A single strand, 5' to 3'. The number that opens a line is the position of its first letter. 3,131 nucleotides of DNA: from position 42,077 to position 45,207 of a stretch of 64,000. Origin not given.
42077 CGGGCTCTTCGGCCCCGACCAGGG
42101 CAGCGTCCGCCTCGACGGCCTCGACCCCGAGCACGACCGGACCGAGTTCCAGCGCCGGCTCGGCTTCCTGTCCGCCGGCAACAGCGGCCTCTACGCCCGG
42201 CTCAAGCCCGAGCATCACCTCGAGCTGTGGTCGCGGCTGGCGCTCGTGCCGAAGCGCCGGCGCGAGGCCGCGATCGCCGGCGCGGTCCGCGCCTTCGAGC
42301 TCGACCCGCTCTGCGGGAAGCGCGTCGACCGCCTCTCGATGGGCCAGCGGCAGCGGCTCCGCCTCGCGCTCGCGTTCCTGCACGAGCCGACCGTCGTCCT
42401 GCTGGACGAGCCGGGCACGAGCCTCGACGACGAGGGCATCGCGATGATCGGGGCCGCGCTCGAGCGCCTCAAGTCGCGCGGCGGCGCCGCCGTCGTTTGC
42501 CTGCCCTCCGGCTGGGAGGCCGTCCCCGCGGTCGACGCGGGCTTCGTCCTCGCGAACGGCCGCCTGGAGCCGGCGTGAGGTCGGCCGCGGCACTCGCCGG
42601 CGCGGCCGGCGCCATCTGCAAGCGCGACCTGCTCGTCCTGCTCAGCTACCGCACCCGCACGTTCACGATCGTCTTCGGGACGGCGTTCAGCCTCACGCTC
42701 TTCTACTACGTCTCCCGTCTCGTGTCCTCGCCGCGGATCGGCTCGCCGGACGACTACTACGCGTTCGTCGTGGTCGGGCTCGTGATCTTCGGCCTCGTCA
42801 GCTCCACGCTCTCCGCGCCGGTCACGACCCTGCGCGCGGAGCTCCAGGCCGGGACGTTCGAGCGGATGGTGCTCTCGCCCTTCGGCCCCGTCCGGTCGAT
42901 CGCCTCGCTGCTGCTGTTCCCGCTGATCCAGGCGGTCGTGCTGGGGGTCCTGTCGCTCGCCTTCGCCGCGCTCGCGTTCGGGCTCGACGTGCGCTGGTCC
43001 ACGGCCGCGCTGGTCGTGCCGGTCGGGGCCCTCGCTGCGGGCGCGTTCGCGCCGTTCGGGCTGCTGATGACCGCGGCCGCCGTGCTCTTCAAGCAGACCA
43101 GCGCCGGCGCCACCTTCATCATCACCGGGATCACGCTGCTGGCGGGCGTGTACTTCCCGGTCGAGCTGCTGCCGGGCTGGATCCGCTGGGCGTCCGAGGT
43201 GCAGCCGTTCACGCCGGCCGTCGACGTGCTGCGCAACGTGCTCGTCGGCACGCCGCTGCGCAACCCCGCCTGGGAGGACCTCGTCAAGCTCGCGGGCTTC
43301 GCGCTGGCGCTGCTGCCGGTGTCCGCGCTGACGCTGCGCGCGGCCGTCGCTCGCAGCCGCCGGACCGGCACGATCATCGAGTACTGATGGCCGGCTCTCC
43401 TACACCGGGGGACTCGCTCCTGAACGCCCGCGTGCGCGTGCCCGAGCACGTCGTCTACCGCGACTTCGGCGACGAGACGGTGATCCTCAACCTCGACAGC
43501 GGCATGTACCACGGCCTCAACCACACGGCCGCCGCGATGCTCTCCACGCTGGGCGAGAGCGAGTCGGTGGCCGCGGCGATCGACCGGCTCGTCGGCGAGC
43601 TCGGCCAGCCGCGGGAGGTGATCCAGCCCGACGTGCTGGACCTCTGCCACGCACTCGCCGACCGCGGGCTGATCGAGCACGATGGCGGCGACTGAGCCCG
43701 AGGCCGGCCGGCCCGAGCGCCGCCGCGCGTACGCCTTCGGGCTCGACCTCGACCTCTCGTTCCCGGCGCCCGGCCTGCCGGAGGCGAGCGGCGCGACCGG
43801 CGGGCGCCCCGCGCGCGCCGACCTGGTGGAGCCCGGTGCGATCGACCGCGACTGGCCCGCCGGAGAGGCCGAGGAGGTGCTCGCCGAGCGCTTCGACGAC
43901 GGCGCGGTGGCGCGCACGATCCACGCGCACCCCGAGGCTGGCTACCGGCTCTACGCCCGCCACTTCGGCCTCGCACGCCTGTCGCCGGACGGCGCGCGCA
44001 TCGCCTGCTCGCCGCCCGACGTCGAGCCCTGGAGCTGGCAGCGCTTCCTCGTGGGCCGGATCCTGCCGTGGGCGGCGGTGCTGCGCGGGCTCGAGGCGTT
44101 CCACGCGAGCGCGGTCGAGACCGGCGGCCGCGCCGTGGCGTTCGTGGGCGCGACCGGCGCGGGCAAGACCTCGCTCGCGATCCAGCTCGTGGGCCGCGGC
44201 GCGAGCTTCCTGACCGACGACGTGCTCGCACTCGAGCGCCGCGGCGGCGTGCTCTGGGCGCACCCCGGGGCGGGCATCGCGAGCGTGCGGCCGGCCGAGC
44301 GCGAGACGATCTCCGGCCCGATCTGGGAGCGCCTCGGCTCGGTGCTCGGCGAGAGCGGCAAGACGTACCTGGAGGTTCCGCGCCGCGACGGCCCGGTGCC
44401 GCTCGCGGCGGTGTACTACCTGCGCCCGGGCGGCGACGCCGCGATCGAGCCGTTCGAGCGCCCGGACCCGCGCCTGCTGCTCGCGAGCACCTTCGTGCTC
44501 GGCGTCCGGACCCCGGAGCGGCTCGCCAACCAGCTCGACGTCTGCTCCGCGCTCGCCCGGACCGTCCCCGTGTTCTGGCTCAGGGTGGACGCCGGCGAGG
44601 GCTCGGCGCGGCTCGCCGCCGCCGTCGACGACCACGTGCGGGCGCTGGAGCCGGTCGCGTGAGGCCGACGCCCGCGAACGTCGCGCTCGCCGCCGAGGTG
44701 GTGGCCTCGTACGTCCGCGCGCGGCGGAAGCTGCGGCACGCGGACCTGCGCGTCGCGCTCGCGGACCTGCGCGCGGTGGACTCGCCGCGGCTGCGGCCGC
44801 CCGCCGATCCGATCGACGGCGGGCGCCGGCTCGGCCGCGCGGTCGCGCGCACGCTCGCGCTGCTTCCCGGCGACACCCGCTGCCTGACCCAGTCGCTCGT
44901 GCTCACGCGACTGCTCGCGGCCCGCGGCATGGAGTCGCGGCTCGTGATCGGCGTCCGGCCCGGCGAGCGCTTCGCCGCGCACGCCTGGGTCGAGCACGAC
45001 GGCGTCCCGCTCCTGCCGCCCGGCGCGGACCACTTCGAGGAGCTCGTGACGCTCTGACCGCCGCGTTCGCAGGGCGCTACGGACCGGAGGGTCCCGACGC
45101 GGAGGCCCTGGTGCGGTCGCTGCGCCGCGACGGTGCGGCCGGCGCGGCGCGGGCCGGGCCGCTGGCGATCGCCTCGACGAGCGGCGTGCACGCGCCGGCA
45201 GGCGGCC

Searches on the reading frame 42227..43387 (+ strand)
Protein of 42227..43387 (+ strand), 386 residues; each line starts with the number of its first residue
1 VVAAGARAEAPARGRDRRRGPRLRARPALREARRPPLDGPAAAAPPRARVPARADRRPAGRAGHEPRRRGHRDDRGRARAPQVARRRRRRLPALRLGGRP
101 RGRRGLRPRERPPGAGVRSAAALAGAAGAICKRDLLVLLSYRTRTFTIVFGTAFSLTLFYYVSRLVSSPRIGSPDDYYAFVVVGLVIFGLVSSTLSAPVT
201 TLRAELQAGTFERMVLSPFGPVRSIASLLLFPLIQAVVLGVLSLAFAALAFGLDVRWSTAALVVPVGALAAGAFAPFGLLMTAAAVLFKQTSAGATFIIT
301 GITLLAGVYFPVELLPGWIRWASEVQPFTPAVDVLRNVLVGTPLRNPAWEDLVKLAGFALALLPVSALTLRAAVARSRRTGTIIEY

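Call 4: search_protein_families(library=pfam, proteins=[window:42227-43387:+], max_evalue=0.01)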
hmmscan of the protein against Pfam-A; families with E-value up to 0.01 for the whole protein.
window:42227-43387:+ (386 aa): 2 families
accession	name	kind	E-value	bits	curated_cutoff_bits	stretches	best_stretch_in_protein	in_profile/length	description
PF01061.29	ABC2_membrane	-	4e-16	59.6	26.9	1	143-339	19-210/211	ABC-2 type transporter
PF12698.13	ABC2_membrane_3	-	2.5e-12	47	31.6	1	172-366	154-345/347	ABC-2 family transporter protein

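Call 5: search_protein_families(library=ncbifam, proteins=[window:42227-43387:+], max_evalue=1)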
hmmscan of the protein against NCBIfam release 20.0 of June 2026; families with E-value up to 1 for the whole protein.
window:42227-43387:+ (386 aa): 7 families
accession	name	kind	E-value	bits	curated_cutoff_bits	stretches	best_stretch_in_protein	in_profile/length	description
NF011648.0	PRK15066.1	subfamily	1.9e-13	50.5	225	1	151-363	31-242/257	ABC transporter permease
TIGR01247.1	drrB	subfamily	8e-12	45.3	223.05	1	134-368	2-234/236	daunorubicin resistance ABC transporter membrane protein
TIGR01291.1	nodJ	subfamily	5.2e-09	36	206.65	1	176-347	55-225/253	ABC-2 type transporter, NodJ family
TIGR00025.1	Mtu_efflux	paralog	4e-08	33.1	146.9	1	180-371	40-235/238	ABC transporter efflux protein, DrrB family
TIGR03062.1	pip_yhgE_Cterm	subfamily_domain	0.00054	19.6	102.2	1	236-370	72-203/208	YhgE/Pip family protein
TIGR01248.1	drrC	subfamily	0.0021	18.2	165.65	1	204-339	14-149/152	daunorubicin resistance protein C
TIGR00956.1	3a01205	subfamily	0.17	9.4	1959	1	283-333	555-605/1394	pleiotropic drug resistance family protein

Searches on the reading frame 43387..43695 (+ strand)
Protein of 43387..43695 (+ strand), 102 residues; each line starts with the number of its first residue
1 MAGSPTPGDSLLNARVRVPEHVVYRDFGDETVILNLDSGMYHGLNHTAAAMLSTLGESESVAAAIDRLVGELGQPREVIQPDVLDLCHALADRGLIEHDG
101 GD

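Call 4: search_protein_families(library=pfam, proteins=[window:43387-43695:+], max_evalue=0.01)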
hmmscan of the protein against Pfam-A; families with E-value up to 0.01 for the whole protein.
window:43387-43695:+ (102 aa): 2 families
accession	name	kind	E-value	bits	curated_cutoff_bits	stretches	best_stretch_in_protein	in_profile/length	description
PF05402.18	PqqD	-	3.1e-13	50.3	23.4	1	30-96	1-67/67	Coenzyme PQQ synthesis protein D (PqqD)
PF22106.1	NGO1945_C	-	0.0037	18.1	27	0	40-90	40-92/93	NGO1945 C-terminal domain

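Call 5: search_protein_families(library=ncbifam, proteins=[window:43387-43695:+], max_evalue=1)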
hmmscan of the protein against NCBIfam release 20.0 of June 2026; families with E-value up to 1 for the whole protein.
window:43387-43695:+ (102 aa): 8 families
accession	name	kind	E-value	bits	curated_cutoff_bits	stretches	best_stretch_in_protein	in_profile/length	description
NF033530.1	lasso_PqqD_Strm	exception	5.3e-11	42.6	70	1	20-96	2-78/78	lasso peptide biosynthesis PqqD family chaperone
NF033536.1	lasso_PqqD_Bac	exception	7.4e-06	26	80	1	17-97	7-87/88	lasso peptide biosynthesis PqqD family chaperone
TIGR03859.1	PQQ_PqqD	equivalog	0.0012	18.7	46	1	43-96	28-80/81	pyrroloquinoline quinone biosynthesis peptide chaperone PqqD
TIGR04353.1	PqqD_rel_X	equivalog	0.0023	18.8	35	1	27-97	1-74/74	HPr-rel-A system PqqD family peptide chaperone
TIGR04248.1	SCM_PqqD_rel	equivalog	0.0063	16.7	100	1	22-96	7-81/84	SynChlorMet cassette protein ScmD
NF050145.1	RiPP_RRE_HvfC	equivalog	0.031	14.1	142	1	41-96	178-234/237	HvfC family RiPP maturation protein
NF002535.0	PRK02079.1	equivalog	0.048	13.5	101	1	36-94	31-87/92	pyrroloquinoline quinone biosynthesis peptide chaperone PqqD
NF002544.0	PRK02101.2-1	equivalog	0.07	12.4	339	1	2-53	131-182/248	peroxide stress protein YaaA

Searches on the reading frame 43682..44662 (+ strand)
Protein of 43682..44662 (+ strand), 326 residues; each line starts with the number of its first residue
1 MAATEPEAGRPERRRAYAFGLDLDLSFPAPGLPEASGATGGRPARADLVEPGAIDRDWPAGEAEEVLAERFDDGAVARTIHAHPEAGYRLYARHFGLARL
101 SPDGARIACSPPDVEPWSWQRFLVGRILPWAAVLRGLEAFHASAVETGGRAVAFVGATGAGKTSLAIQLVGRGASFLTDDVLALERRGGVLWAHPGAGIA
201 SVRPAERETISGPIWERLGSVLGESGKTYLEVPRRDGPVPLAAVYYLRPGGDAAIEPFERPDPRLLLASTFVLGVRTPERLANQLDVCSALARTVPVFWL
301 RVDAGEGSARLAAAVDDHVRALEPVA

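Call 4: search_protein_families(library=pfam, proteins=[window:43682-44662:+], max_evalue=0.01)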
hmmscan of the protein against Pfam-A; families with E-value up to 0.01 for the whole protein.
window:43682-44662:+ (326 aa): 1 family
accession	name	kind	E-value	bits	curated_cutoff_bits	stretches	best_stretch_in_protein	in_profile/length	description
PF07475.17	Hpr_kinase_C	-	7.9e-06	25.9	33.3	1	139-188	8-57/171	HPr Serine kinase C-terminal domain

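Call 5: search_protein_families(library=ncbifam, proteins=[window:43682-44662:+], max_evalue=1)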
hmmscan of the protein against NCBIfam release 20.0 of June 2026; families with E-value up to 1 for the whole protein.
window:43682-44662:+ (326 aa): 12 families
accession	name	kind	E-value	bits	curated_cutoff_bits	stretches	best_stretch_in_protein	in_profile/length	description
TIGR04355.1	HprK_rel_B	hypoth_equivalog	2.7e-07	30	200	1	104-187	112-194/351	HprK-related kinase B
TIGR00679.1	hpr-ser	equivalog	8.9e-06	25.1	240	1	139-192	133-187/300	HPr(Ser) kinase/phosphatase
TIGR04352.1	HprK_rel_A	equivalog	8.1e-05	21.9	200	1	140-191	99-150/280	HprK-related kinase A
NF000361.1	self_FomB_kinase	exception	0.00077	18.6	400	1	86-180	75-169/325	FomB family phosphonate monophosphate kinase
NF003883.0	PRK05428.2-1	equivalog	0.0069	15.8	252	1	152-187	30-65/189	HPr kinase/phosphorylase-related protein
NF006821.0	PRK09344.1-3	subfamily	0.024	13.3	369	1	130-190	194-267/525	phosphoenolpyruvate carboxykinase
TIGR00611.2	recf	equivalog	0.06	12.5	172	1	144-180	16-54/339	DNA replication/repair protein RecF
NF010178.0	PRK13657.1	equivalog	0.12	10.8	733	1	147-171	359-382/588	glucan ABC transporter ATP-binding protein/ permease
NF008752.0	PRK11784.1-4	equivalog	0.19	10.5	266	1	150-197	144-190/357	tRNA 2-selenouridine(34) synthase MnmH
NF045513.1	HepA_fam_ABC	equivalog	0.22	9.9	725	1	149-166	400-417/610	heterocyst formation ABC transporter subunit HepA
TIGR03499.1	FlhF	equivalog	0.24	11.3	174.15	1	145-163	194-212/286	flagellar biosynthesis GTPase FlhF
TIGR02640.1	gas_vesic_GvpN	equivalog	0.34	10.4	266.8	1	148-169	20-41/262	gas vesicle protein GvpN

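Call 49: search_solved_structures(query=window:43682-44662:+, max_evalue=1, show_alignments=2)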
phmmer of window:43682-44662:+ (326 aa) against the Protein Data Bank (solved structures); distinct sequences matched with E-value up to 1: 8.
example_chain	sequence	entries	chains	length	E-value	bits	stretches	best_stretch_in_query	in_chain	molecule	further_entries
3trf_A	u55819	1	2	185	0.014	17.7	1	153-253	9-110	Shikimate kinase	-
1knx_A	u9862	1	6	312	0.15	14.3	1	140-193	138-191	Probable HPr(Ser) kinase/phosphatase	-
1jb1_A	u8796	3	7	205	0.22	13.8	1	138-183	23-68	HPRK PROTEIN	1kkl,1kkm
2qmh_A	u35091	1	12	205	0.22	13.8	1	138-183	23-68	HPr kinase/phosphorylase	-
3tqf_A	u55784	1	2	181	0.27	13.5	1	138-190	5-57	Hpr(Ser) kinase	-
1lt3_A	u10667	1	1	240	0.42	12.8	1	72-120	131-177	HEAT-LABILE ENTEROTOXIN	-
1kag_A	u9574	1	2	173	0.55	12.5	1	150-264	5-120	Shikimate kinase I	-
1ko7_A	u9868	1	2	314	0.9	11.8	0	138-183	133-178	Hpr kinase/phosphatase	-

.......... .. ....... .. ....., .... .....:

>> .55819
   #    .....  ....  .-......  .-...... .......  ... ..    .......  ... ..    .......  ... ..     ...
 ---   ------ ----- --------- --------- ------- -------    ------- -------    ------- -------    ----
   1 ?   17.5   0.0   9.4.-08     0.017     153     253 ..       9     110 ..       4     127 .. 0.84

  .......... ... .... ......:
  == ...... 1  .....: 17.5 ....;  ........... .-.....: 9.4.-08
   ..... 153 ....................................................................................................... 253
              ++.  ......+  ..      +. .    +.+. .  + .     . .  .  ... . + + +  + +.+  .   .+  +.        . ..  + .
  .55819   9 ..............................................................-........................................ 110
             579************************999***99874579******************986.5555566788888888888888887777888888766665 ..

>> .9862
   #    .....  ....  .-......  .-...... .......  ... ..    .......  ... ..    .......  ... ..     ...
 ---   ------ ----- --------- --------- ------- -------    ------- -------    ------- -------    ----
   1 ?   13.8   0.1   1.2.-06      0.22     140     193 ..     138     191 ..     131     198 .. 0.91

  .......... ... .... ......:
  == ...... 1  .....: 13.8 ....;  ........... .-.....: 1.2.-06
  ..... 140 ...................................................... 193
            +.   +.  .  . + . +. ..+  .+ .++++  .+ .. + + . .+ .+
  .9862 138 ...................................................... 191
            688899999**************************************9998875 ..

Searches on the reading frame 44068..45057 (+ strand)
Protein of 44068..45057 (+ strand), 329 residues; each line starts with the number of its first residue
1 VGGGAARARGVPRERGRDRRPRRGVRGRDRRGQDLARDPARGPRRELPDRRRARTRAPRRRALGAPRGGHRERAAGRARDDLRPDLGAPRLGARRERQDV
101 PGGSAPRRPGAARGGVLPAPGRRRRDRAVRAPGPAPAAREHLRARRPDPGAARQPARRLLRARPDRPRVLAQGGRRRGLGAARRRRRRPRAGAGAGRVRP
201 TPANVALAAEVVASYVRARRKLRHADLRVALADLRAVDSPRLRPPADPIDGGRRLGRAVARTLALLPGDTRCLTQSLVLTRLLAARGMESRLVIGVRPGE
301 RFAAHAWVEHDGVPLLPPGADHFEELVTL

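Call 4: search_protein_families(library=pfam, proteins=[window:44068-45057:+], max_evalue=0.01)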
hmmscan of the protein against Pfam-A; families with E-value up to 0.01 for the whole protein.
window:44068-45057:+ (329 aa): 2 families
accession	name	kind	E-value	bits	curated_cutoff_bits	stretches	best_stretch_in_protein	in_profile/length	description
PF13471.12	Transglut_core3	-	6.8e-21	74.8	26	1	215-327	4-116/117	Transglutaminase-like superfamily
PF01841.26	Transglut_core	-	0.0087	16.8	23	0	268-309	50-95/108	Transglutaminase-like superfamily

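Call 5: search_protein_families(library=ncbifam, proteins=[window:44068-45057:+], max_evalue=1)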
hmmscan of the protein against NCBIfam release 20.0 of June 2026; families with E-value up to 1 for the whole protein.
window:44068-45057:+ (329 aa): 1 family
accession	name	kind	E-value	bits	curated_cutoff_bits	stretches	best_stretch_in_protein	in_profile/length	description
NF033537.1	lasso_biosyn_B2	equivalog_domain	2.1e-20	73.4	33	1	211-315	10-117/132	lasso peptide biosynthesis B2 protein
